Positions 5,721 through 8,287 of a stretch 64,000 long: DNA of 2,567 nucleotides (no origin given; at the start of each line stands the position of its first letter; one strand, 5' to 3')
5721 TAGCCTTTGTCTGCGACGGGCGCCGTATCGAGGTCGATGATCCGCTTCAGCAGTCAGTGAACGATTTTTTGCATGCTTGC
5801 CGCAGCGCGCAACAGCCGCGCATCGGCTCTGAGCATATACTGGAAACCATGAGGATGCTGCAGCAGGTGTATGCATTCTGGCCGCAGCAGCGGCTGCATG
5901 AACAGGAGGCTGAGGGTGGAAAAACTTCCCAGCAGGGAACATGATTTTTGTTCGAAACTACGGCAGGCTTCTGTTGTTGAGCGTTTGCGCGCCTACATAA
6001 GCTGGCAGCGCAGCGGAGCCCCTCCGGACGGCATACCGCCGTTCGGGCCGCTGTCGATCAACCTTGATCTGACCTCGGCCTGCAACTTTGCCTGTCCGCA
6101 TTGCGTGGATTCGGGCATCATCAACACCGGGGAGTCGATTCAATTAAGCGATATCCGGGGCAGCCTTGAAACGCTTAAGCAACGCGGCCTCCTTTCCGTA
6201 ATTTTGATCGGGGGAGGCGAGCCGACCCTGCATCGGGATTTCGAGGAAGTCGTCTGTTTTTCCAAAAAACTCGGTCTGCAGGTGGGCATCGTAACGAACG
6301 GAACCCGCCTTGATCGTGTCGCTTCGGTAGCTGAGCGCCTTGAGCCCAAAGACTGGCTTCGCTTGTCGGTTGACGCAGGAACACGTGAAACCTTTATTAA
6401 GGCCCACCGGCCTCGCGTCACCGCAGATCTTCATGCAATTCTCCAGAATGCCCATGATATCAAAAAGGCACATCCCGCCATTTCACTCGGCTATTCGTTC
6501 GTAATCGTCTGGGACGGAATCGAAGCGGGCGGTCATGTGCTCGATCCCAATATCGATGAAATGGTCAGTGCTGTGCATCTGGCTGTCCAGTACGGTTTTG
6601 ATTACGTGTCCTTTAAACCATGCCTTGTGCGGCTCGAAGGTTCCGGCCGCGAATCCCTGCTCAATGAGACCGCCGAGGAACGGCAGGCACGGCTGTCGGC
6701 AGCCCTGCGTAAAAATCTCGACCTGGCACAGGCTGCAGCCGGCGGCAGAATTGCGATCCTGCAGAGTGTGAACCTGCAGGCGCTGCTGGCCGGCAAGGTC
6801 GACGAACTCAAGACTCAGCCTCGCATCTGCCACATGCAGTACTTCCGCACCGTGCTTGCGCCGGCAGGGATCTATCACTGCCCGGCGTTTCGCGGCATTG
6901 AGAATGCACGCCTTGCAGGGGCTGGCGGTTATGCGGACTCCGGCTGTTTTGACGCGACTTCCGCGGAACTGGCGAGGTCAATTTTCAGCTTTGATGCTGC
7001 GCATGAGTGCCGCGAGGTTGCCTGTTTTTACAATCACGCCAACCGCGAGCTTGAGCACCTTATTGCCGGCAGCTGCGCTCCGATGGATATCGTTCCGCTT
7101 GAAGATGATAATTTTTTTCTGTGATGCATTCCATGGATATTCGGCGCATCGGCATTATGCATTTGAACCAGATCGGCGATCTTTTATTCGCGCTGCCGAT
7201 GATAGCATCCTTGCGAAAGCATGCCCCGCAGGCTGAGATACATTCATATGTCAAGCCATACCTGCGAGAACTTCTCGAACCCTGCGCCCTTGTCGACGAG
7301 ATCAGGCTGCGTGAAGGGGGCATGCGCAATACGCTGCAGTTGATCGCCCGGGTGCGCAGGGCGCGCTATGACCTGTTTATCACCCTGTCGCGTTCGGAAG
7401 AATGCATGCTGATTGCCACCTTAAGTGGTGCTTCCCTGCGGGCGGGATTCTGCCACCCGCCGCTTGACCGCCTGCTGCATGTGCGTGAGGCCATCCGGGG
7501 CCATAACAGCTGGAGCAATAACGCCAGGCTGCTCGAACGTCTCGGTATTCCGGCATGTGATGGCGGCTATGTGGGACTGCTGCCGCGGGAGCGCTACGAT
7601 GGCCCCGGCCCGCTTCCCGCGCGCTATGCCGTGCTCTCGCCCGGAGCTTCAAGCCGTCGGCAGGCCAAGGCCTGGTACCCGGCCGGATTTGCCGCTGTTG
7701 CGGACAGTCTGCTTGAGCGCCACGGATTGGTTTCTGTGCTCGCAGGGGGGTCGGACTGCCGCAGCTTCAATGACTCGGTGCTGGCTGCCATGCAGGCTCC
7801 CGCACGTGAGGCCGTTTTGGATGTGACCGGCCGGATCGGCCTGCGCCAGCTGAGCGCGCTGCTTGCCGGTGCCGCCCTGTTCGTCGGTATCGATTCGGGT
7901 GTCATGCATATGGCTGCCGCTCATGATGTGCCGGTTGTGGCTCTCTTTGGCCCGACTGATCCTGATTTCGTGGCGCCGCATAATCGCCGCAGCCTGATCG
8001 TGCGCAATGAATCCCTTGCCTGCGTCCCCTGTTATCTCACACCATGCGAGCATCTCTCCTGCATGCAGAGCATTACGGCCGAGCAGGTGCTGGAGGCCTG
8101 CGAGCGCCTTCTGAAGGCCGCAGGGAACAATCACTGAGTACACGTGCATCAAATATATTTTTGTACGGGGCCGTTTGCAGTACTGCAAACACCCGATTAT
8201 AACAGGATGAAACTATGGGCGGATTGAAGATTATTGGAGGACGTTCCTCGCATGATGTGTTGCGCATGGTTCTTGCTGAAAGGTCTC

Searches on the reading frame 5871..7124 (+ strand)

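Call 63: search_protein_families(library=pfam, proteins=[window:5871-7124:+], max_evalue=0.00001)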
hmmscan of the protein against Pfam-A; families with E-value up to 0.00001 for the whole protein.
window:5871-7124:+ (417 aa): 1 family
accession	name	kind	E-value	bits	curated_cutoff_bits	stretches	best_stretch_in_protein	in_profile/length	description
PF04055.27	Radical_SAM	-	3.2e-17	63.6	29.5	1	67-200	3-139/166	Radical SAM superfamily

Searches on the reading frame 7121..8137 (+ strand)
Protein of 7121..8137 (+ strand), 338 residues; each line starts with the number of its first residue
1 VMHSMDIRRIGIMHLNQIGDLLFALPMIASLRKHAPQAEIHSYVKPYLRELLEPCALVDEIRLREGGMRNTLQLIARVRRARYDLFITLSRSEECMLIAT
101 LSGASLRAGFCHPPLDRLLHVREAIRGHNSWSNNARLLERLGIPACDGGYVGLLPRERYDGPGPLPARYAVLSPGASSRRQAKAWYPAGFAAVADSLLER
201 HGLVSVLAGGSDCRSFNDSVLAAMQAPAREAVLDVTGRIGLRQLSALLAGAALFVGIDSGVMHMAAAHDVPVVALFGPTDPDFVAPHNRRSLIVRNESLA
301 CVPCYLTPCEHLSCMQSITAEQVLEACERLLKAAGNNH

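Call 63: search_protein_families(library=pfam, proteins=[window:7121-8137:+], max_evalue=0.00001)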
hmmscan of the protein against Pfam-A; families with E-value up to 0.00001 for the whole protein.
window:7121-8137:+ (338 aa): 1 family
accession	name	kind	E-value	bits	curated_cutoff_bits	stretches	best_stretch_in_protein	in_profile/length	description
PF01075.23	Glyco_transf_9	-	1.3e-29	103.7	22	1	75-309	5-241/247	Glycosyltransferase family 9 (heptosyltransferase)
